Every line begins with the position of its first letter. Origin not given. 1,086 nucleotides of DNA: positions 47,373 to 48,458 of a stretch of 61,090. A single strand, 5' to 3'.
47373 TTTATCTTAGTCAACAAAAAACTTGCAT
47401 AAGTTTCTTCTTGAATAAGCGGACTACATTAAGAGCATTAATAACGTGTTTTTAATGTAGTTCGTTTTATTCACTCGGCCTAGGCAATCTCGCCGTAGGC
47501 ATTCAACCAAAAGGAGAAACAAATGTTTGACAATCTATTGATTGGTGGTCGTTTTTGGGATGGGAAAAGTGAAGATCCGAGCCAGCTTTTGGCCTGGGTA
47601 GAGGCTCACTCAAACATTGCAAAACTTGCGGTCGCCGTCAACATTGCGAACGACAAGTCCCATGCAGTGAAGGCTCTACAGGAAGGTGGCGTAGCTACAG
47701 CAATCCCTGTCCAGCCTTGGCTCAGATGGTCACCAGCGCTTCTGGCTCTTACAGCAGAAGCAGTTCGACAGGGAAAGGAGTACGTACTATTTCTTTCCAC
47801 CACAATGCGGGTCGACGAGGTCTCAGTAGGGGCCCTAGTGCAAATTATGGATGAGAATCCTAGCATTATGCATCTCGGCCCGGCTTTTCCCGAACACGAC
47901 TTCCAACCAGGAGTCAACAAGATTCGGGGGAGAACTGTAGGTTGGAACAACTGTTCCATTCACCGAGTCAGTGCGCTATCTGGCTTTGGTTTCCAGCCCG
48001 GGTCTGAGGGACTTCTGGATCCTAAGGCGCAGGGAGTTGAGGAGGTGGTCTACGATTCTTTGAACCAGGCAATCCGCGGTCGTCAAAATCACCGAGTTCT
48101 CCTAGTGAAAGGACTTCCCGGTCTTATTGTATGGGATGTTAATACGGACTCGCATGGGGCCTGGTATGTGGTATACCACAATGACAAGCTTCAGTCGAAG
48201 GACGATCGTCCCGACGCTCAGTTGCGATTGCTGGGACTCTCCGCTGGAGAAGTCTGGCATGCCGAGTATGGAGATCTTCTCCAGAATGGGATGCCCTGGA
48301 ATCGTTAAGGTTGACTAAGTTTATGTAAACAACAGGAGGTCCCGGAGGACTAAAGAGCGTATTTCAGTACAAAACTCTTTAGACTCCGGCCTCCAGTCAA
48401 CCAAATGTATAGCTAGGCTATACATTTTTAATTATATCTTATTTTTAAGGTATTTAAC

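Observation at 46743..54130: Candidate undescribed tailoring module inside the glycan locus: atypical kinase-like protein, two NLGSG Rossmann proteins, a HAD phosphatase and four proteins of unknown fold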

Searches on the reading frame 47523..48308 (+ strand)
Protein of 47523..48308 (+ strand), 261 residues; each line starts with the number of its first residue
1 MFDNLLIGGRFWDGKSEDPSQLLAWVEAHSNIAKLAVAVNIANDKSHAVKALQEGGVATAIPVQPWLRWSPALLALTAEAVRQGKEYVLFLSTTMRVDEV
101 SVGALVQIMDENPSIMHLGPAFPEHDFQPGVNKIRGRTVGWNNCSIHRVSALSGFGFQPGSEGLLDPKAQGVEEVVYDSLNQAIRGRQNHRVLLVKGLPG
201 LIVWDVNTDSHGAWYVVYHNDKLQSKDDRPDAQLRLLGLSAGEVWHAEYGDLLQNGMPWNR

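Call 3: search_protein_families(library=pfam, proteins=[window:47523-48308:+], max_evalue=0.1)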
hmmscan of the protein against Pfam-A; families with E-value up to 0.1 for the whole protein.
window:47523-48308:+ (261 aa): 0 families

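Call 4: search_protein_families(library=ncbifam, proteins=[window:47523-48308:+], max_evalue=0.1)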
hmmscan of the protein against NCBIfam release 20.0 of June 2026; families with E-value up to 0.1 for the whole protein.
window:47523-48308:+ (261 aa): 0 families

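Call 20: search_solved_structures(query=window:47523-48308:+, max_evalue=10, show_alignments=2)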
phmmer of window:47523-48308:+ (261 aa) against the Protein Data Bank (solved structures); distinct sequences matched with E-value up to 10: 4.
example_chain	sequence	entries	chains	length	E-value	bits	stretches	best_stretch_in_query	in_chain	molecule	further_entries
5cq2_A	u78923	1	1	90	0.57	12.9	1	204-245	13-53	E3 ubiquitin-protein ligase Itchy homolog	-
5xmc_A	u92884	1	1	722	0.87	12.3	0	203-240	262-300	E3 ubiquitin-protein ligase Itchy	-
2msp_A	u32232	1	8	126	1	12.1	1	115-194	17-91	MAJOR SPERM PROTEIN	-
2i6r_A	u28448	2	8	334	1.2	11.8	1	128-187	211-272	HypE protein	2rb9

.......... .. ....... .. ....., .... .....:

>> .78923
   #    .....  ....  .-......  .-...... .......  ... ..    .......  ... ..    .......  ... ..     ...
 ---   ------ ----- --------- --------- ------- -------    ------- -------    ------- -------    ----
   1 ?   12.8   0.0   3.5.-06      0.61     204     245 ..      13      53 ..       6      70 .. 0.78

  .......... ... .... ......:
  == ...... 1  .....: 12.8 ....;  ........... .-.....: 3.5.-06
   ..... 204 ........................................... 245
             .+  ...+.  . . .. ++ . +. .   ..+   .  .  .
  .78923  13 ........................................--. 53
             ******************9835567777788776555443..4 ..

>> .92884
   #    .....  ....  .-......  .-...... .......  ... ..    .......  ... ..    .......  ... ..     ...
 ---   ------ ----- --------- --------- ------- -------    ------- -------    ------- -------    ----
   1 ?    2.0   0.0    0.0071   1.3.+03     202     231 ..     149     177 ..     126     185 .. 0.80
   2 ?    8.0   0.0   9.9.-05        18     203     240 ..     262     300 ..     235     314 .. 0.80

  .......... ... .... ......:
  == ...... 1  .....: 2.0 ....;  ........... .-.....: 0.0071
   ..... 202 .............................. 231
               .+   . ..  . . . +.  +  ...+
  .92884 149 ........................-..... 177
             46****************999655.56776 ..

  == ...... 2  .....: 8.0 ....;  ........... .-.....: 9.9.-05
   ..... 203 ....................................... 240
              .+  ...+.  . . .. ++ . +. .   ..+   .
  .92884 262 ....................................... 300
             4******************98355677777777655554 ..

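Call 26: find_homologous_proteins(query=window:47523-48308:+, max_evalue=0.001)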
Query window:47523-48308:+ (261 aa): 2 proteins with E <= 0.001 among 2218 candidates.
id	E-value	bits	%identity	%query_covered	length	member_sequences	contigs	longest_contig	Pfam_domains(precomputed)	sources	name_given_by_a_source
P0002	4.9e-175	599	100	100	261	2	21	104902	-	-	-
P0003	3.2e-15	75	34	71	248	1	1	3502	-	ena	-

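Call 27: find_encoding_contigs(protein=P0003, flank=10000)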
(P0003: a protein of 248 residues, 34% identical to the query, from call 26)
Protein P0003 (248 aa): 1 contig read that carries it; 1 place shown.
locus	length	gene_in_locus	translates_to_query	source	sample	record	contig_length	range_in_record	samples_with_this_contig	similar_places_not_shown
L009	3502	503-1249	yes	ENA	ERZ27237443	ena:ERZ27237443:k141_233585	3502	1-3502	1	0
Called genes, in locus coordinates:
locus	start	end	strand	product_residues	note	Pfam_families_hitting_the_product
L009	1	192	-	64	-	?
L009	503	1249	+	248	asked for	-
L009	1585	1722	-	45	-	-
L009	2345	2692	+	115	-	PF10584:Proteasome_A_N, PF00227:Proteasome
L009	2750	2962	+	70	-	PF00227:Proteasome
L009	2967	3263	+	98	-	-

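Call 29: search_protein_families(library=phrogs, proteins=[window:47523-48308:+], max_evalue=0.1)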
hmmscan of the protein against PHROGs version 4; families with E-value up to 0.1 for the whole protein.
window:47523-48308:+ (261 aa): 0 families

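Call 30: search_protein_families(library=padloc, proteins=[window:47523-48308:+], max_evalue=0.1)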
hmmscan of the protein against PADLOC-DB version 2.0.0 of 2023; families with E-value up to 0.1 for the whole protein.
window:47523-48308:+ (261 aa): 0 families

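Call 57: find_homologous_proteins(query=A2, max_evalue=0.01)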
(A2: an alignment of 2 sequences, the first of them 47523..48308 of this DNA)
Query A2 (2 sequences) (261 aa, profile of the alignment): 72 proteins with E <= 0.01 among 8000 candidates.
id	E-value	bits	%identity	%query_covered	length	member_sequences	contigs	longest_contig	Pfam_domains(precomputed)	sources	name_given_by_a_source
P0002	2.4e-151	521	100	100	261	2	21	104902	-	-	-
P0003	2.9e-129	448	34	71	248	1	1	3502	-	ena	-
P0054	2.0e-107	377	35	64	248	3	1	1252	-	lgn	-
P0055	1.1e-92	328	30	63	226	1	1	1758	-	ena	-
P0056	3.5e-84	300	33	70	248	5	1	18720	-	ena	-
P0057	8.0e-60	220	30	71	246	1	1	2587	-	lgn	-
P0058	1.2e-56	210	32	72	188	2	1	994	-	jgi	jgi:hypothetical protein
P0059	1.5e-54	203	36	72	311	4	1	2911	-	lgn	-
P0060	2.4e-53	199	35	73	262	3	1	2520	-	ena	-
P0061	1.1e-52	197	34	72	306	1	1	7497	-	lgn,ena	-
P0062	4.9e-52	195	34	74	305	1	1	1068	-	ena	-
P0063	1.7e-50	190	32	72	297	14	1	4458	-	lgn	-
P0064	6.1e-50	188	33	72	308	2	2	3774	-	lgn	-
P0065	8.9e-50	188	34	72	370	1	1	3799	-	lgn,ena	-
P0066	2.1e-49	186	30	88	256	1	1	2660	-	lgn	-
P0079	7.3e-41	158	33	93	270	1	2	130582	-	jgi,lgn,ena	jgi:hypothetical protein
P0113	1.1e-31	128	31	93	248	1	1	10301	-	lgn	-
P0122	3.6e-23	100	25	91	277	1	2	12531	-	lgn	-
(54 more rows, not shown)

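Call 60: search_solved_structures(query=A6, max_evalue=10, show_alignments=3)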
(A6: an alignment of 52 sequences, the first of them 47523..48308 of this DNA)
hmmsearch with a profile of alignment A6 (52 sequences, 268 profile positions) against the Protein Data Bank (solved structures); distinct sequences matched with E-value up to 10: 2.
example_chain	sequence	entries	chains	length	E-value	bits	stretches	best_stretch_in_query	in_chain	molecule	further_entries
6og4_C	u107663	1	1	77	1.7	11.1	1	192-255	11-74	Plasminogen-binding group A streptococcal M-like protein PAM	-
6bzl_A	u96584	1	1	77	3.1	10.3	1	193-257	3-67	M protein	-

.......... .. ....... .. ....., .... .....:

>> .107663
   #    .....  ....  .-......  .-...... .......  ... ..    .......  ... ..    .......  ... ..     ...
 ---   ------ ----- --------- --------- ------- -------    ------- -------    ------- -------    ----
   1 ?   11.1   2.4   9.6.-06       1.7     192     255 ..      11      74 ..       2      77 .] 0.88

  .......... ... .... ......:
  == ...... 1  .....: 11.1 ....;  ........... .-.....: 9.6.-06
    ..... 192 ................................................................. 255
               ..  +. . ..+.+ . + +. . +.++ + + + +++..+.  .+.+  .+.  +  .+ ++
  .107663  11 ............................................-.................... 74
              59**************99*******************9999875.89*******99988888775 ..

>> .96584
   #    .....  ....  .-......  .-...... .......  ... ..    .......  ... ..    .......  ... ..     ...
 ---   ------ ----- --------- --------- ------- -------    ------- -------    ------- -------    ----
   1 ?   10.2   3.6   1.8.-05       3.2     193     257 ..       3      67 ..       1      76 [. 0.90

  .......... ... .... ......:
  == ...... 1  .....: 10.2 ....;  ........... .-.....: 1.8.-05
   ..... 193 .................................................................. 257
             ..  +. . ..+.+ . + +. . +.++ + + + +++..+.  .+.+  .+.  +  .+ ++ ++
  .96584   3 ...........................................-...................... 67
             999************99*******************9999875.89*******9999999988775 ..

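Call 61: find_encoding_contigs(protein=P0056, flank=8000, max_places=2)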
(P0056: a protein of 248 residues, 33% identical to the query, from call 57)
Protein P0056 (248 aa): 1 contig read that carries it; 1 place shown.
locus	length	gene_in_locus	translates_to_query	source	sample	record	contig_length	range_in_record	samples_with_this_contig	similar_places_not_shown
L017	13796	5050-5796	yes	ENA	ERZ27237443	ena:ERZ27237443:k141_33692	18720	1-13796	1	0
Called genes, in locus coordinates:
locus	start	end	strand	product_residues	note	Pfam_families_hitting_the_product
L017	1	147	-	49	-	?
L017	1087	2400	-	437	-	PF04114:Gaa1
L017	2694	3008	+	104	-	PF01585:G-patch, PF12656:G-patch_2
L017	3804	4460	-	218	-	PF10275:Peptidase_C65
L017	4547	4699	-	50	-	-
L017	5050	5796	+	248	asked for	-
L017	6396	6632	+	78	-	PF10584:Proteasome_A_N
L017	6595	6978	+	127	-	PF00227:Proteasome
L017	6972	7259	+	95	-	-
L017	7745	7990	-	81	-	-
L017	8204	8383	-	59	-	-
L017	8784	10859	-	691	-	PF21771:CFAP58_CC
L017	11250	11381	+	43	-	-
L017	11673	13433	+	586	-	PF09731:Mitofilin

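Call 62: find_encoding_contigs(protein=P0113, flank=8000, max_places=2)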
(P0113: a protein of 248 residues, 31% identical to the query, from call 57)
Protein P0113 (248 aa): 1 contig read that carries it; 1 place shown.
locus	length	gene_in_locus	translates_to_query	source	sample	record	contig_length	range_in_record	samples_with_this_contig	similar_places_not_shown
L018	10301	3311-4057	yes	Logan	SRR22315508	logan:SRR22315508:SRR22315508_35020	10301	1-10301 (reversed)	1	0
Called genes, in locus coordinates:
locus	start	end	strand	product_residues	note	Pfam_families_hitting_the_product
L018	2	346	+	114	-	?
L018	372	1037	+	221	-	PF00923:TAL_FSA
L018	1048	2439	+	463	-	PF01467:CTP_transf_like, PF00294:PfkB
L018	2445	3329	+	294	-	PF00480:ROK, PF01869:BcrAD_BadFG (faint)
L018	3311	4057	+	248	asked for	-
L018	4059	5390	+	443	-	PF02310:B12-binding, PF04055:Radical_SAM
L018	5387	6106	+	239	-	-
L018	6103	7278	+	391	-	PF13477:Glyco_trans_4_2, PF13439:Glyco_transf_4, PF13579:Glyco_trans_4_4, PF00534:Glycos_transf_1, PF13692:Glyco_trans_1_4, PF13524:Glyco_trans_1_2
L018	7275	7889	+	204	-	PF13489:Methyltransf_23, PF08241:Methyltransf_11, PF08242:Methyltransf_12 (weak), PF13649:Methyltransf_25 (weak), PF13847:Methyltransf_31 (weak)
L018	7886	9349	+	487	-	PF02310:B12-binding, PF04055:Radical_SAM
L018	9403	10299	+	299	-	?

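Call 65: predict_structure(alignment_id=A6)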
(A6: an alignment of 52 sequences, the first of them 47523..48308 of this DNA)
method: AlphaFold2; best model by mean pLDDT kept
length: 261 residues; sequences in the alignment: 52
mean_pLDDT: 91.8   pTM: 0.91
mean pLDDT of the five models: 91.8, 91.3, 90.7, 89.9, 89.4
residues with pLDDT >= 90: 187; 70-90: 65; 50-70: 9; < 50: 0
segments of 3 or more residues with pLDDT < 50: none
pLDDT, mean of each block of 10 residues (from residue 1): 96 73 94 96 83 90 91 96 98 96 98 97 97 97 97 85 76 93 97 97 82 86 91 93 98 91 73
secondary structure, 60 per line:
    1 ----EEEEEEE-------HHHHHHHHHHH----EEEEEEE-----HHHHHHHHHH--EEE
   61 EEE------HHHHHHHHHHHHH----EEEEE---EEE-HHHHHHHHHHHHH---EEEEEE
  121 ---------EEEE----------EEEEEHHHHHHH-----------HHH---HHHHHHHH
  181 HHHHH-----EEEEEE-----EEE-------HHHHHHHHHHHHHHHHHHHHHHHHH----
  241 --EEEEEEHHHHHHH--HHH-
elements in order: E5-11 H19-29 E34-40 H46-55 E58-63 H70-82 E87-91 E95-97 H99-111 E115-120 E130-133 E144-148 H149-155 H173-185 E191-196 E202-204 H212-236 E243-248 H249-255
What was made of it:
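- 47523..48308 (+): g261: horizontally acquired single-gene cassette (GC 0.52, GC3 0.50). It encodes a GT-A-fold glycosyltransferase-like protein of a family with no Pfam model. It is the most divergent member of that family: 19 of 53 conserved positions are changed, including the conserved Glu of 'SAE' (STT here). Call 65 (AF2, pLDDT 91.8).
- On GT-A fold glycosyltransferase (g261): AF2 pLDDT 91.8 and pTM 0.91 (call 65). That this position is equivalent to DxD is inferred from the position of strand 87-91 in the model (call 65).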

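Call 68: fold_search(model_id=the predicted structure, library=pdb)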
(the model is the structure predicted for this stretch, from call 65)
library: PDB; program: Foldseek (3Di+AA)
matches with E <= 10: 1842; with E <= 0.001: 217
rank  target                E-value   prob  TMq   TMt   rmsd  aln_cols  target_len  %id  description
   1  6h2n_B                1.1e-07  1.00  0.51  0.44  11.5       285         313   15  TarP-UDP-GlcNAc-Mg (released 2018-09-26)
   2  1on6_B                1.3e-07  1.00  0.54  0.55   7.7       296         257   12  Crystal structure of mouse alpha-1,4-N-acetylhexosaminotransferase (EXTL2) in complex with UDPGlcNAc (released 2003-04-22)
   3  8smm_A                1.8e-07  1.00  0.50  0.28   8.0       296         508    9  Xenopus laevis hyaluronan synthase 1 (released 2024-05-01)
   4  6h4f_B                2.1e-07  1.00  0.49  0.42  11.8       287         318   14  TarP-3RboP (released 2018-09-26)
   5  6h1j_A                2.2e-07  1.00  0.51  0.44  11.9       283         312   13  TarP native (released 2018-09-26)
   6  6h4f_E                2.4e-07  1.00  0.49  0.42  11.9       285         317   12  TarP-3RboP (released 2018-09-26)
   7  6h21_B                2.9e-07  1.00  0.52  0.44  11.4       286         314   15  TarP-UDP-GlcNAc-Mn (released 2018-09-26)
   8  6h4f_A                2.9e-07  1.00  0.49  0.42  12.0       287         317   12  TarP-3RboP (released 2018-09-26)
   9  6hnq_B                2.9e-07  1.00  0.49  0.42  11.7       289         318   14  TarP-6RboP-(CH2)6NH2 (released 2018-10-24)
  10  1omx_A                3.7e-07  1.00  0.53  0.55   8.4       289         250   11  Crystal structure of mouse alpha-1,4-N-acetylhexosaminyltransferase (EXTL2) (released 2003-04-22)
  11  6h4m_H                3.7e-07  1.00  0.51  0.43  11.5       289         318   13  TarP-UDP-GlcNAc-3RboP (released 2018-09-26)
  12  6p61_C                4.5e-07  1.00  0.46  0.60   5.5       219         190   10  Structure of a Glycosyltransferase from Leptospira borgpetersenii serovar Hardjo-bovis (strain JB197) (released 2019-07-10)
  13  6h21_C                4.5e-07  1.00  0.49  0.42  11.7       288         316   15  TarP-UDP-GlcNAc-Mn (released 2018-09-26)
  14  1foa                  4.8e-07  1.00  0.38  0.31   7.7       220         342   11  CRYSTAL STRUCTURE OF N-ACETYLGLUCOSAMINYLTRANSFERASE I (released 2001-05-16)
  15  6h1j_B                5.1e-07  1.00  0.44  0.38   5.9       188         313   13  TarP native (released 2018-09-26)
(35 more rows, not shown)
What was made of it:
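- Closest known: GT-A fold glycosyltransferases. Same: The g261 model (pLDDT 91.8) superposes on them with Foldseek probability 1.00, E of about 1e-7 and TM of 0.5-0.6 (calls 65, 68).
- GT-A fold: calls 65, 68.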

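Call 77: search_protein_families(library=pfam, alignment_id=A6, max_evalue=0.01)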
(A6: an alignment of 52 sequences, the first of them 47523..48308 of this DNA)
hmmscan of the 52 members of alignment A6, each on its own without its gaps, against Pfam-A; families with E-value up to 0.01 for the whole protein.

A. member 1, window:47523-48308:+ (261 aa): 0 families

B. families by the number of members that match (of 52 scanned): 2 families
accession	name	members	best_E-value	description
PF02916.20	DNA_PPF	1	0.0054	DNA polymerase processivity factor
PF00535.33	Glycos_transf_2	1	0.0077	Glycosyl transferase family 2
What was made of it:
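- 47523..48308 (+): Call 77 (no Pfam model).
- Closest known: GT-A fold glycosyltransferases. Different: There is no Pfam model for the family (call 77).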

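Call 78: find_encoding_contigs(protein=P0122, flank=7000, max_places=2)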
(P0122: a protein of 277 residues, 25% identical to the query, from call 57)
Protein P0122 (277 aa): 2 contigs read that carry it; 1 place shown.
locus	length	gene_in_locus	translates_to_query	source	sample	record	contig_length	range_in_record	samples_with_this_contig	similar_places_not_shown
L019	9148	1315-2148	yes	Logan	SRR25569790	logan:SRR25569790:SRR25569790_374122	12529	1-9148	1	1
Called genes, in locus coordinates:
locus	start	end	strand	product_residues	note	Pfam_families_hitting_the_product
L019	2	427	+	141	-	?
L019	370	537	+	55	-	-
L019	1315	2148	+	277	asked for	-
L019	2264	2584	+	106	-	-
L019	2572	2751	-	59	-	-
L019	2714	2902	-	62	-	-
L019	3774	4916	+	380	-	-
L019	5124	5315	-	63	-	-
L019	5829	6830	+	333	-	-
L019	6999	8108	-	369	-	PF16450:Prot_ATP_ID_OB_C, PF07724:AAA_2 (faint), PF13191:AAA_16 (weak), PF13401:AAA_22 (faint), PF00004:AAA, PF07728:AAA_5 (weak), PF17862:AAA_lid_3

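Call 79: find_encoding_contigs(protein=P0079, flank=7000, max_places=1)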
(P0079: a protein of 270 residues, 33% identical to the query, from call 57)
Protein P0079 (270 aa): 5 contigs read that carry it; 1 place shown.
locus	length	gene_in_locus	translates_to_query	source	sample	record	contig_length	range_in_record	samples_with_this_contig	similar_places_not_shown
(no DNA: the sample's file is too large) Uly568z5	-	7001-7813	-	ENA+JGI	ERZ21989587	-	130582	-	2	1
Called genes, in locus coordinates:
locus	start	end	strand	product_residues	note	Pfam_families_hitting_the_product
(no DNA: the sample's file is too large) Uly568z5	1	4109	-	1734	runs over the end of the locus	PF10152:CCDC53, PF02181:FH2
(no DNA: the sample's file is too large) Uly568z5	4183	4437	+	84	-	-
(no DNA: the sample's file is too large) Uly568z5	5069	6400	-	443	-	-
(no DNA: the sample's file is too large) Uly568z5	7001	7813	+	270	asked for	-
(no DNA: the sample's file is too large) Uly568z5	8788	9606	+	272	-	PF13639:zf-RING_2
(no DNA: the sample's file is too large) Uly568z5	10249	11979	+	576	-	PF02151:UVR (weak), PF13474:SnoaL_3, PF14534:DUF4440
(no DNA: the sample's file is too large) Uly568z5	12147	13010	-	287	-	PF01871:AMMECR1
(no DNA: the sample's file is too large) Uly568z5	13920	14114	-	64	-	-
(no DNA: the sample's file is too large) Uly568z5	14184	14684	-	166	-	PF03208:PRA1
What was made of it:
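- Closest known: GT-A fold glycosyltransferases. Different: The family is mostly on eukaryotic (diatom-like) contigs (calls 57, 61, 78, 79).
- The g261 family lies on eukaryotic contigs and in one bacterial sugar operon (calls 57, 61, 62, 78, 79).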
